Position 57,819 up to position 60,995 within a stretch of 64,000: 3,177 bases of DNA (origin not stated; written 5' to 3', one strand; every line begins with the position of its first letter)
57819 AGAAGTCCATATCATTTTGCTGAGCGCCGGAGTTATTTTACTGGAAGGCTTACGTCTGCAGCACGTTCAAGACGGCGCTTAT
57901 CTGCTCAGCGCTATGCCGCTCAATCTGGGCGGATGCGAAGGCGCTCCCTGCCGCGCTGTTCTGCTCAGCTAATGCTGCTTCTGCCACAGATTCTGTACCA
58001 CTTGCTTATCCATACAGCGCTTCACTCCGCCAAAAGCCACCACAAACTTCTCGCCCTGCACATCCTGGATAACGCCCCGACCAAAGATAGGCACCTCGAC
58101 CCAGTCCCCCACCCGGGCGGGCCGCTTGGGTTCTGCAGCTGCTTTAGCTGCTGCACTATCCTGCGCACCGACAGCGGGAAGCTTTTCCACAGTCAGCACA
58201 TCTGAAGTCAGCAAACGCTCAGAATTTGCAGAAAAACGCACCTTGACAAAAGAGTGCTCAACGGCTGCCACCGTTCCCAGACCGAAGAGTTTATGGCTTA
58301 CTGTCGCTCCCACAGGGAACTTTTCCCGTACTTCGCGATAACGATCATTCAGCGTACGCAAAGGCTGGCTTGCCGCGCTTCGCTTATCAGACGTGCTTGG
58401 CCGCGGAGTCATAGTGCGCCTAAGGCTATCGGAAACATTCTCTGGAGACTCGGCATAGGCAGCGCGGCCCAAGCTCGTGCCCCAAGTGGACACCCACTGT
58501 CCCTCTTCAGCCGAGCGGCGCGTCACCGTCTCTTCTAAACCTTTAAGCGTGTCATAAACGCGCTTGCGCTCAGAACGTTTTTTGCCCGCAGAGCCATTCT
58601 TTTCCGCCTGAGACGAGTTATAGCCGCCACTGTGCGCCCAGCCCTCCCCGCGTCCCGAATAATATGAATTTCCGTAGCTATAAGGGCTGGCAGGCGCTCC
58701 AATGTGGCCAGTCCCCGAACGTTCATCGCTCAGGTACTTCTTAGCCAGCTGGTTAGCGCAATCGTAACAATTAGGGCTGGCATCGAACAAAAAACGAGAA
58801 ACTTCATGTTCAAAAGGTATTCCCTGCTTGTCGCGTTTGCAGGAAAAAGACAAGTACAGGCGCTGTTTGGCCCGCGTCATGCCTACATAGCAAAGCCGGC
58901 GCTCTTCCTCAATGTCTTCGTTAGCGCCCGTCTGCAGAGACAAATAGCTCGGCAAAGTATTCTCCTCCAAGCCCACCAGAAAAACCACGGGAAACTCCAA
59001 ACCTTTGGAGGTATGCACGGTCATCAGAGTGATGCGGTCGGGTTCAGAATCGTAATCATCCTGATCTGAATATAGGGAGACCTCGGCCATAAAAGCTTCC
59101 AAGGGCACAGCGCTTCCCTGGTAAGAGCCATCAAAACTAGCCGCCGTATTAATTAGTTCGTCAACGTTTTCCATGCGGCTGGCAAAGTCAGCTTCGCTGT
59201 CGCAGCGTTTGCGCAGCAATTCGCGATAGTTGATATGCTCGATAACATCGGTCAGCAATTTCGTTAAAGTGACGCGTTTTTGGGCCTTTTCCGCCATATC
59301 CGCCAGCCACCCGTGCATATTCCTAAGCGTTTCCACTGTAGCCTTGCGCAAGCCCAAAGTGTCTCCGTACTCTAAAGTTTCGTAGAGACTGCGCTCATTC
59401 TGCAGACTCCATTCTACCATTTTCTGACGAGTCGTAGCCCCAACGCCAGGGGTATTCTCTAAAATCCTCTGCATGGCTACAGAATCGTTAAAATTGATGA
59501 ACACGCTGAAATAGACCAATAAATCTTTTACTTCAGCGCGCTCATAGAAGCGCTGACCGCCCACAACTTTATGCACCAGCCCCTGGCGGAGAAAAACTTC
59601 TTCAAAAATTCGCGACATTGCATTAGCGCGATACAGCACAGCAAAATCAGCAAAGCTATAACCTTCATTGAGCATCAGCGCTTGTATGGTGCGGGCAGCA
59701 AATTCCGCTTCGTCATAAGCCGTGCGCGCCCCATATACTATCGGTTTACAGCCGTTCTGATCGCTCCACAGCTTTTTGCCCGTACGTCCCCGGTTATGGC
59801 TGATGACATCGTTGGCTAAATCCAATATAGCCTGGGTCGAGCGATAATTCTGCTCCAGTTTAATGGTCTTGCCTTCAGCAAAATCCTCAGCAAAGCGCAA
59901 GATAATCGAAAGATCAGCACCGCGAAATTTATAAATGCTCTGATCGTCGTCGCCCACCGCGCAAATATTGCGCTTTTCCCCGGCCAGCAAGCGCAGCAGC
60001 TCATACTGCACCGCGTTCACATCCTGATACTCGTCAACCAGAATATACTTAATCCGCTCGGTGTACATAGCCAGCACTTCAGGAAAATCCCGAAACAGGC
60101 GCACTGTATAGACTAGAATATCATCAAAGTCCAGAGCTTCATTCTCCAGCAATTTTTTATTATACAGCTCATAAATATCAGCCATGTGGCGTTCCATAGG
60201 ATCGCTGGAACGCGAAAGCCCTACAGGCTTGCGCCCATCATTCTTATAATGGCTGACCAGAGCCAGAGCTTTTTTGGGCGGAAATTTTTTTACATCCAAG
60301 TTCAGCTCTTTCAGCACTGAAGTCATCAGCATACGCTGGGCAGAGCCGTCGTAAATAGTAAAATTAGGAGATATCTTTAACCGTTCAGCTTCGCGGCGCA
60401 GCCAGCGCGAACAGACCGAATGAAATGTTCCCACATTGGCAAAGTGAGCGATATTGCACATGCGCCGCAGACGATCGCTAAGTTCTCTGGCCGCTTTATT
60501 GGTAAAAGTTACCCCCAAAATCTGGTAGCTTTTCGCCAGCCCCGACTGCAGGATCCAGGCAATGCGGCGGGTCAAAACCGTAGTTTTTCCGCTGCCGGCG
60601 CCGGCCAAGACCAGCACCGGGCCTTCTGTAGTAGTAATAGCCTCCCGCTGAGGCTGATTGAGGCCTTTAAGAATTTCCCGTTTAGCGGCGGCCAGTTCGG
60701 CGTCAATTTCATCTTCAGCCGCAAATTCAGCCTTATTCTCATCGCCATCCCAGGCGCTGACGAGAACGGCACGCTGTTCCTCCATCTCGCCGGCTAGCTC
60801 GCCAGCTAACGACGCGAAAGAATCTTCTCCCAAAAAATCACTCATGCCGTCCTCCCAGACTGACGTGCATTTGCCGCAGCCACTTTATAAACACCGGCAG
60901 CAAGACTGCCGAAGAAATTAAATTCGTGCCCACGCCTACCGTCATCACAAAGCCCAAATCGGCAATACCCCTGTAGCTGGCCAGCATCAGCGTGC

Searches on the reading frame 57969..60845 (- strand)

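Call 30: search_protein_families(library=ncbifam, proteins=[window:57969-60845:-], max_evalue=0.00001)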
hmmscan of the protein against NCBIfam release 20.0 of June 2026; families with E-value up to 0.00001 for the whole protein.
window:57969-60845:- (958 aa): 18 families
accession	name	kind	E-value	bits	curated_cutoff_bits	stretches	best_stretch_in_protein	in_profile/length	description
TIGR01073.1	pcrA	equivalog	2e-214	714.1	911.2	1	59-699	2-641/725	DNA helicase PcrA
NF008743.0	PRK11773.1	equivalog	1.5e-179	598.8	965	1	57-694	5-641/720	DNA helicase II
TIGR01075.1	uvrD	equivalog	1.9e-170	568.6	1144.45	1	58-695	1-637/715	DNA helicase II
TIGR01074.1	rep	equivalog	1.3e-161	539.2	951.45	1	62-689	2-633/668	DNA helicase Rep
NF008172.0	PRK10919.1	equivalog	4e-125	418.6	1168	1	62-691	3-635/673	DNA helicase Rep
TIGR02785.1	addA_Gpos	equivalog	1.4e-59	202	707.65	3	218-350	338-482/1234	helicase-exonuclease AddAB subunit AddA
NF008276.0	PRK11054.1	equivalog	6.6e-55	186.8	543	3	221-368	392-536/684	DNA helicase IV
TIGR00609.1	recB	equivalog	1.4e-39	136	696.05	2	223-352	328-459/1175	exodeoxyribonuclease V subunit beta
TIGR02784.1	addA_alphas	equivalog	2.8e-34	118.7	860.75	3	225-356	348-501/1138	double-strand break repair helicase AddA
NF010485.0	PRK13909.1-2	equivalog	6.5e-32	110.7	650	2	223-458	286-532/909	RecB-like helicase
NF010487.0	PRK13909.1-4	equivalog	4.3e-31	108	759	1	234-504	294-574/924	RecB-like helicase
NF010486.0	PRK13909.1-3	equivalog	4.8e-15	54.7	1109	1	237-348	301-423/921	RecB-like helicase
NF041464.1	HelD_BACSU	equivalog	1.2e-14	53.3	419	1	214-412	500-687/779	RNA polymerase recycling motor HelD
NF008128.0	PRK10876.1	equivalog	2.6e-14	51.9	1697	1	219-350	330-463/1181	exodeoxyribonuclease V subunit beta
NF010484.0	PRK13909.1-1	equivalog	2.8e-13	48.6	1074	1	223-348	298-435/945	RecB-like helicase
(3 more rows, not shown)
